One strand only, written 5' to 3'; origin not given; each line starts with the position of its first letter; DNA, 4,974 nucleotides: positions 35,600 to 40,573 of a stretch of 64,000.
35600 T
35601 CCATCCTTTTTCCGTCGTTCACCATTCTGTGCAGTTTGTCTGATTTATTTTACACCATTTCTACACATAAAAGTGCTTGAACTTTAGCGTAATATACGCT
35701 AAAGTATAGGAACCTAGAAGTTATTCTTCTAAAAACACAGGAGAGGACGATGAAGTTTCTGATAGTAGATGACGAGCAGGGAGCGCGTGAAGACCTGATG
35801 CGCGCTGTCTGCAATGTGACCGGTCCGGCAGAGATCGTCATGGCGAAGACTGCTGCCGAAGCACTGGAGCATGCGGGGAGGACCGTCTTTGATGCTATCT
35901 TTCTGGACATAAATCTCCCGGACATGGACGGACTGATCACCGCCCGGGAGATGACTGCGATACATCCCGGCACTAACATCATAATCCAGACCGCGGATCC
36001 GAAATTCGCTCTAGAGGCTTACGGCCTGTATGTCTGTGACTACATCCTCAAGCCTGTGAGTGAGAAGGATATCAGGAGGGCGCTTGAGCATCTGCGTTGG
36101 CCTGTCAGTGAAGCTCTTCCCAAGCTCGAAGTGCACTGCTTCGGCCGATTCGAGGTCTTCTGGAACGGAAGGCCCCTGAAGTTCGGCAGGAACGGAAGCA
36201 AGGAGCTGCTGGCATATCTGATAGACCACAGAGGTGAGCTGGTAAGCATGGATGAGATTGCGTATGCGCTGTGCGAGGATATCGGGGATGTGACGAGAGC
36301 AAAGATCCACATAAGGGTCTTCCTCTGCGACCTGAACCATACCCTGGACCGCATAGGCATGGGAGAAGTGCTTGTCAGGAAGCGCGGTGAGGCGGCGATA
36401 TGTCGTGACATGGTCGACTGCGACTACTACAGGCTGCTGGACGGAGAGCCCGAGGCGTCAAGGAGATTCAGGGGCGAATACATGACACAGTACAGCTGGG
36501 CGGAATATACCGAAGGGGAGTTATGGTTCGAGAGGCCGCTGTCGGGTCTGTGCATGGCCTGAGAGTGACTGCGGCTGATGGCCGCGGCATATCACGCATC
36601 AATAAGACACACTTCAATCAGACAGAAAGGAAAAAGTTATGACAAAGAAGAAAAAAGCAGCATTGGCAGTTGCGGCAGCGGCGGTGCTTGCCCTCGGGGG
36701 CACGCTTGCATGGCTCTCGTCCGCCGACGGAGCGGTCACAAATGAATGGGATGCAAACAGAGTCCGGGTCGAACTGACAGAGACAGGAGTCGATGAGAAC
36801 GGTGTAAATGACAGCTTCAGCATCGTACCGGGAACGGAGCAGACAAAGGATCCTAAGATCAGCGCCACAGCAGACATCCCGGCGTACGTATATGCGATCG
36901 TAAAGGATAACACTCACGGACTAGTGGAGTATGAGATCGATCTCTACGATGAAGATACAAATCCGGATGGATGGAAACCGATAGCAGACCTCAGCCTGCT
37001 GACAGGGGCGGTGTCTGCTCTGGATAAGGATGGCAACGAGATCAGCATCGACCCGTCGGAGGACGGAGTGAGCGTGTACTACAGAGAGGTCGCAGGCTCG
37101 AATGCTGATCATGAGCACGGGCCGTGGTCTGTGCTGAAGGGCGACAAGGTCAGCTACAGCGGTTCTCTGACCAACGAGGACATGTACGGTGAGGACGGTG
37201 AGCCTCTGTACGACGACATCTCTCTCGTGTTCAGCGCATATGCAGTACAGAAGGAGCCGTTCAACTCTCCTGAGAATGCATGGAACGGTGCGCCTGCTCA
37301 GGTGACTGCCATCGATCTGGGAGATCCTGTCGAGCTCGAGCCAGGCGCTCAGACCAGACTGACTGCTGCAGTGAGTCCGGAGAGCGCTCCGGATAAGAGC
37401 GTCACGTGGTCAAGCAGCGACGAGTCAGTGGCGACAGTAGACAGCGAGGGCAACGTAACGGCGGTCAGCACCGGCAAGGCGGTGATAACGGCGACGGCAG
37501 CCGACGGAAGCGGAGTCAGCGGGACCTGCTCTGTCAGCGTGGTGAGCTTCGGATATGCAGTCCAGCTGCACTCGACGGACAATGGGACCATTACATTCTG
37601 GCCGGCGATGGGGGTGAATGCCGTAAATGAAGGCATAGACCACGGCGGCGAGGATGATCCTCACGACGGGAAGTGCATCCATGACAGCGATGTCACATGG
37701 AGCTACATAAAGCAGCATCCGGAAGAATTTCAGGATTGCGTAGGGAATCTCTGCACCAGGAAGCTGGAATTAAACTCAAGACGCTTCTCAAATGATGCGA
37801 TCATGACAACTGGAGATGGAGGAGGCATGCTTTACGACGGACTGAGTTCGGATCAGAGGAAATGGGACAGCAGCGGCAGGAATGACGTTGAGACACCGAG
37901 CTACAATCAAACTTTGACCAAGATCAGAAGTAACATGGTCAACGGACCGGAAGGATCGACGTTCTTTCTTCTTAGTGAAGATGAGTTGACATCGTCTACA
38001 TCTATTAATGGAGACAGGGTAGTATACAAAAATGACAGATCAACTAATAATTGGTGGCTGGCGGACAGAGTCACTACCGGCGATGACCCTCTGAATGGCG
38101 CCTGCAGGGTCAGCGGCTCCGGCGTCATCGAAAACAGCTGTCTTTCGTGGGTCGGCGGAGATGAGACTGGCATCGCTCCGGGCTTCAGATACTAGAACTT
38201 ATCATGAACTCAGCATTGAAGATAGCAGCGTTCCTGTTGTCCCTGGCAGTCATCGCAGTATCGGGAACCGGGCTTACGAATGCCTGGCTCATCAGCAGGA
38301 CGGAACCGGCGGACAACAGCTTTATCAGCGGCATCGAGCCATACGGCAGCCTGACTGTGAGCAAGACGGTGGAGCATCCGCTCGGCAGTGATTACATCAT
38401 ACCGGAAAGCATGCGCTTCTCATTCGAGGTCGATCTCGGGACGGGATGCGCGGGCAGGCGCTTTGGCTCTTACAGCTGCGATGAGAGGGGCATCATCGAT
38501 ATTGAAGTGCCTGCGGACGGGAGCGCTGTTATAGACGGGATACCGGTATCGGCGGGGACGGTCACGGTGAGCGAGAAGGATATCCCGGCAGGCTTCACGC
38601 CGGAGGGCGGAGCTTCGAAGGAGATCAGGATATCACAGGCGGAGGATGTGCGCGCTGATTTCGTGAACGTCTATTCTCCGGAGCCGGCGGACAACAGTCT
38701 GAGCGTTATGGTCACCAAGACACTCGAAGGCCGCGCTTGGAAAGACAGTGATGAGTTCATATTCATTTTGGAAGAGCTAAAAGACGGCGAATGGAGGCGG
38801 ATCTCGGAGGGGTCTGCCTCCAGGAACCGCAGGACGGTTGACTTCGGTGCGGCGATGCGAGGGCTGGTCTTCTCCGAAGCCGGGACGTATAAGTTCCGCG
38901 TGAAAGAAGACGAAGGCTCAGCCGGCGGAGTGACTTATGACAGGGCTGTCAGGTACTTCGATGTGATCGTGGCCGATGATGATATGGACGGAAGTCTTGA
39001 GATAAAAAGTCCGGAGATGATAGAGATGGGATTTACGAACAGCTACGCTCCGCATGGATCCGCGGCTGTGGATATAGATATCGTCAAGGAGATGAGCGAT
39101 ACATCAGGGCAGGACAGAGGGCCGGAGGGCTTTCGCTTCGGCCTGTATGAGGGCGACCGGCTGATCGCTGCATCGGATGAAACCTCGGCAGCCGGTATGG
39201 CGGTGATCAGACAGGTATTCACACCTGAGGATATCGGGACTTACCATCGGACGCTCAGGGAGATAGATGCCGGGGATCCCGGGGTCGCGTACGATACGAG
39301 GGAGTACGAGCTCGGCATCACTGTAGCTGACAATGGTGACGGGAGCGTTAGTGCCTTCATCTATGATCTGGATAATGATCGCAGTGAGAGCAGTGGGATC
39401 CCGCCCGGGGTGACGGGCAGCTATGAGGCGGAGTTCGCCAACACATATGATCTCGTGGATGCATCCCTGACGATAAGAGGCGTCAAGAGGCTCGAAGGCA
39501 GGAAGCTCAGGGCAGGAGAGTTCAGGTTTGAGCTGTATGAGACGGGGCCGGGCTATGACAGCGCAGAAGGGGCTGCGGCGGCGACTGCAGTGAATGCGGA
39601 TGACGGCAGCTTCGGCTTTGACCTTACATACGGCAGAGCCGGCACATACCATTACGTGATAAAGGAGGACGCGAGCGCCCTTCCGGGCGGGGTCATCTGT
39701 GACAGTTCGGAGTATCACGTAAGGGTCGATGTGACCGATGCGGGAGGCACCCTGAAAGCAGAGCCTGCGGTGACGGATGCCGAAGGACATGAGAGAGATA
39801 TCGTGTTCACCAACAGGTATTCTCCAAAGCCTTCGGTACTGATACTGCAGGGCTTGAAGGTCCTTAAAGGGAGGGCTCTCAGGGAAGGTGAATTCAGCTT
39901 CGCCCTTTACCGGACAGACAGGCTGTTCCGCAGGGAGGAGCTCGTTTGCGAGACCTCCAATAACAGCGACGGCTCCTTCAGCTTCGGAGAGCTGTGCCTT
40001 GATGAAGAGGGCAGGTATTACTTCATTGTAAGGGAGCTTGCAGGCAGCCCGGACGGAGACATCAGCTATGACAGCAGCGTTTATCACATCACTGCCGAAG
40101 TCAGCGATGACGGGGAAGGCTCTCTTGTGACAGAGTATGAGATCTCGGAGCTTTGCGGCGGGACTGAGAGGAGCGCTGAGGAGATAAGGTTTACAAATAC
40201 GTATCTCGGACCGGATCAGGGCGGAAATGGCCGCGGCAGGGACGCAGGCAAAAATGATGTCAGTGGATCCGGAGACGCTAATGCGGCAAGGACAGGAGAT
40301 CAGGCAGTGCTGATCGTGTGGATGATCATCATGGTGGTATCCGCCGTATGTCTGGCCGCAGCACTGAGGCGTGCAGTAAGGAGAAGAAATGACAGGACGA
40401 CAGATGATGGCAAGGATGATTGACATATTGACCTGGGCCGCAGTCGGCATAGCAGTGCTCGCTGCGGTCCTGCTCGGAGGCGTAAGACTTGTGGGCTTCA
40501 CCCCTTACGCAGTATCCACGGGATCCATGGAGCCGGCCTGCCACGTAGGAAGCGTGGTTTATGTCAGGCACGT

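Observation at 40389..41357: SipW signal peptidase fused to a copy of its presumed substrate domain through a SipW-type cleavage-like motif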

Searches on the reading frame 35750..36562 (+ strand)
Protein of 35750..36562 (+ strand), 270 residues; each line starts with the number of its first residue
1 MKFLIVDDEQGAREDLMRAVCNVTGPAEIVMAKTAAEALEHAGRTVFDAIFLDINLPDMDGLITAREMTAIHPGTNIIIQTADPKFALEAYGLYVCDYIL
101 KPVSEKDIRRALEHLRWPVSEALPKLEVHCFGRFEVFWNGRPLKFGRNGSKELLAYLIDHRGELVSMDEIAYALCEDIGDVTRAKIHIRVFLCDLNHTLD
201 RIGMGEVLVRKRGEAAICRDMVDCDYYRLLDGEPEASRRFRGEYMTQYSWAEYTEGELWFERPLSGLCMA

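Call 3: search_protein_families(library=pfam, proteins=[window:35750-36562:+], max_evalue=0.1)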
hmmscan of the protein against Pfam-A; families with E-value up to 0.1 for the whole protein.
window:35750-36562:+ (270 aa): 3 families
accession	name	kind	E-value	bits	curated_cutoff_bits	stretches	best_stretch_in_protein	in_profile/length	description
PF00072.30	Response_reg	-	4.2e-18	66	30.2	1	4-112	2-110/111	Response regulator receiver domain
PF20274.4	cREC_REC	-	0.056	14.6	27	0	4-84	3-76/88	Cyclic-phosphate processing Receiver domain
PF24767.1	UBA_At5g58720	-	0.098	13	27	0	164-184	16-36/44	At5g58720 UBA-like domain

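Call 4: search_protein_families(library=ncbifam, proteins=[window:35750-36562:+], max_evalue=0.1)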
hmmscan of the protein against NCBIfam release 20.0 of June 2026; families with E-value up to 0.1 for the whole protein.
window:35750-36562:+ (270 aa): 82 families (the best 25 are shown)
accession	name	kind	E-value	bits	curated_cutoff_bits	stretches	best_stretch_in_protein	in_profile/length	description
NF010684.1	PRK14084.1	equivalog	6.8e-20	71.9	375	1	1-116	1-116/254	response regulator transcription factor LytR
NF008677.0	PRK11697.1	equivalog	1.3e-16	60.6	246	1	1-117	2-117/238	two-component system response regulator BtsR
NF008469.0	PRK11361.1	equivalog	5.1e-11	41.9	714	1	2-108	6-112/461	acetoacetate metabolism transcriptional regulator AtoC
NF007689.0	PRK10365.1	equivalog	8.4e-10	38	760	1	3-114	8-119/441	sigma-54-dependent response regulator transcription factor ZraR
NF008296.0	PRK11083.1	equivalog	2.6e-09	36.8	273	1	2-175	5-183/228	two-component system response regulator CreB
NF009206.0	PRK12555.1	subfamily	5.1e-09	35.5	342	1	1-104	1-107/340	chemotaxis-specific protein-glutamate methyltransferase CheB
NF052313.1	T9SS_RR_PorX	equivalog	5.2e-09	35.4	300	1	28-109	26-109/513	T9SS response regulator signal transducer PorX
NF001965.0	PRK00742.1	subfamily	6.5e-09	35.4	293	1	1-110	4-114/357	chemotaxis-specific protein-glutamate methyltransferase CheB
NF046022.1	RespRegCpdRBruc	equivalog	1.6e-08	34.5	180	1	2-91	3-90/120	cell cycle two-component system response regulator CpdR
NF008318.0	PRK11107.1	equivalog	2.1e-08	32.7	890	1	2-114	669-783/920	two-component sensor histidine kinase BarA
NF006900.1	PRK09390.1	equivalog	6e-08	32.5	255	1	4-113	8-117/203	response regulator FixJ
NF040534.1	resp_reg_YycF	equivalog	6.4e-08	32.1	340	1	2-108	2-107/231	response regulator YycF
NF052596.1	RR_EAL_PvrR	equivalog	1.2e-07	30.7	580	1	2-121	5-130/398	response regulator cyclic di-GMP phosphodiesterase PvrR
NF045944.1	ResRegRpaBCyano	equivalog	1.6e-07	30.9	330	1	4-112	1-108/229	response regulator transcription factor RpaB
NF008176.1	PRK10923.1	equivalog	1.7e-07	30.2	620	1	4-105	7-108/469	nitrogen regulation protein NR(I)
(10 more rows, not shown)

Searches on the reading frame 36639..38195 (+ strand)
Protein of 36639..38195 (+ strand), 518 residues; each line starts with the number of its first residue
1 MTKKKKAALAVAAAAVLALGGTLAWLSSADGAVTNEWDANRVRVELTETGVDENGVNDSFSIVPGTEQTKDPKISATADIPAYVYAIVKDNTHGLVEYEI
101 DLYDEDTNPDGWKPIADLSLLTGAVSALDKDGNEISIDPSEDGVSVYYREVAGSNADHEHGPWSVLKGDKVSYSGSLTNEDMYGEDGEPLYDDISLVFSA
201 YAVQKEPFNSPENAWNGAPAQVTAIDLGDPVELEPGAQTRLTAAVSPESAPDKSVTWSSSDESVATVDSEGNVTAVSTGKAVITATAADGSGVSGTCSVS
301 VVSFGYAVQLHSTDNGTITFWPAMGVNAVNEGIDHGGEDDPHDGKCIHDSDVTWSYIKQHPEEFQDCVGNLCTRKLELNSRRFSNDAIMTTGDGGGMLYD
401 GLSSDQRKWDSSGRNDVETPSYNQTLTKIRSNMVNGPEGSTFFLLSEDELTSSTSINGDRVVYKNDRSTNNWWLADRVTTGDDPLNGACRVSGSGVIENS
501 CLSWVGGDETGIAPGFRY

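Call 3: search_protein_families(library=pfam, proteins=[window:36639-38195:+], max_evalue=0.1)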
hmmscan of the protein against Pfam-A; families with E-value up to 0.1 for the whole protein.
window:36639-38195:+ (518 aa): 2 families
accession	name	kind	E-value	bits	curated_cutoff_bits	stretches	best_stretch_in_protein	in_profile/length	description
PF02368.24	Big_2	-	3.7e-19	68.9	22.8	1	222-293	2-75/79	Bacterial Ig-like domain (group 2)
PF21764.3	Invasin_D4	-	0.018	16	27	1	245-281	30-65/88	Invasin, domain 4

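Call 4: search_protein_families(library=ncbifam, proteins=[window:36639-38195:+], max_evalue=0.1)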
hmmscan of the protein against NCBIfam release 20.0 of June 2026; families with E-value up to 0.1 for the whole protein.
window:36639-38195:+ (518 aa): 3 families
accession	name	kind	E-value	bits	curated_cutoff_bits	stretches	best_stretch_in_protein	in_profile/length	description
TIGR04090.1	exp_by_SipW_IV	subfamily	0.0098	15.6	60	1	4-88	1-78/241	BsaA family SipW-dependent biofilm matrix protein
NF053514.2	JUQZ_fam_ocin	equivalog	0.017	15.3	40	0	260-291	66-97/107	BLB8/JUQZ-1 family protein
TIGR04275.1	beta_prop_Msarc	repeat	0.051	13.3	85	0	452-471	12-30/40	beta-propeller repeat protein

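Call 78: find_encoding_contigs(protein=window:36639-38192:+, flank=3000, max_places=4)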
Protein window:36639-38192:+ (518 aa): no gene with exactly this product is on record in the collection.

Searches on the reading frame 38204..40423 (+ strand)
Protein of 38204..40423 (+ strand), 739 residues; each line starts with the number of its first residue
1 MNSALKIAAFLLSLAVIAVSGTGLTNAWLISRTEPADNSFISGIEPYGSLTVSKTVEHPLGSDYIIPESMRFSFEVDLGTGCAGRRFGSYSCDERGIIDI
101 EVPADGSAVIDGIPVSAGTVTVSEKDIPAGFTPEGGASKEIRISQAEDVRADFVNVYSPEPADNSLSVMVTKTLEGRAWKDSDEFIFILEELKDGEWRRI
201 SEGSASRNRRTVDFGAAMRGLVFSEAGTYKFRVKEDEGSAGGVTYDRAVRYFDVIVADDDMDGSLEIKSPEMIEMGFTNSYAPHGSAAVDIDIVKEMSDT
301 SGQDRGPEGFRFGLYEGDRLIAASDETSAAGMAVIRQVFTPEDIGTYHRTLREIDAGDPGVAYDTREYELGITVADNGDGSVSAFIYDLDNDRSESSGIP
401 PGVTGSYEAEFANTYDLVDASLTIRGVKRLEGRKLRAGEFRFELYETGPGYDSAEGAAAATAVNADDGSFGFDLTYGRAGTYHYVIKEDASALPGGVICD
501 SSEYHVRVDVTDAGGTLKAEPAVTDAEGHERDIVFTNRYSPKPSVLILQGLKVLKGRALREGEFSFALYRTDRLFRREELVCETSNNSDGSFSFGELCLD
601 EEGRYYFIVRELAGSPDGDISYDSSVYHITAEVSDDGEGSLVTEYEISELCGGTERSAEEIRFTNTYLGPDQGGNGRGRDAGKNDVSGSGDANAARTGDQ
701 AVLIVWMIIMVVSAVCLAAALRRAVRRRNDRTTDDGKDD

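Call 3: search_protein_families(library=pfam, proteins=[window:38204-40423:+], max_evalue=0.1)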
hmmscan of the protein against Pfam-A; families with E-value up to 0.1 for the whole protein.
window:38204-40423:+ (739 aa): 5 families
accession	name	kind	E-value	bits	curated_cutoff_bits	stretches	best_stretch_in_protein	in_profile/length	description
PF12892.13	FctA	-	3.6e-60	202.4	22.1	4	424-540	1-120/120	Spy0128-like isopeptide containing domain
PF24547.1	DUF7601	-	5.4e-05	24.2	27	1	48-156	1-115/116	Domain of unknown function (DUF7601)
PF19407.5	DUF5979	-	0.00016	22.7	25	1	90-157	25-103/104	Domain of unknown function (DUF5979)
PF05425.18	CopD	-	0.0025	18.6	32.1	0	701-733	42-74/105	Copper resistance protein D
PF22091.2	DUF6941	-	0.081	13.7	27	0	207-237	84-114/125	Family of unknown function (DUF6941)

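Call 4: search_protein_families(library=ncbifam, proteins=[window:38204-40423:+], max_evalue=0.1)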
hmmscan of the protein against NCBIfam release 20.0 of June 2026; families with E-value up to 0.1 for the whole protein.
window:38204-40423:+ (739 aa): 1 family
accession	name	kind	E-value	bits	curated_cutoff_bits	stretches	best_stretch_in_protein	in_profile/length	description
TIGR03786.1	strep_pil_rpt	domain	4.1e-46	155.1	31.85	4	474-540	4-70/70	streptococcal pilin isopeptide linkage domain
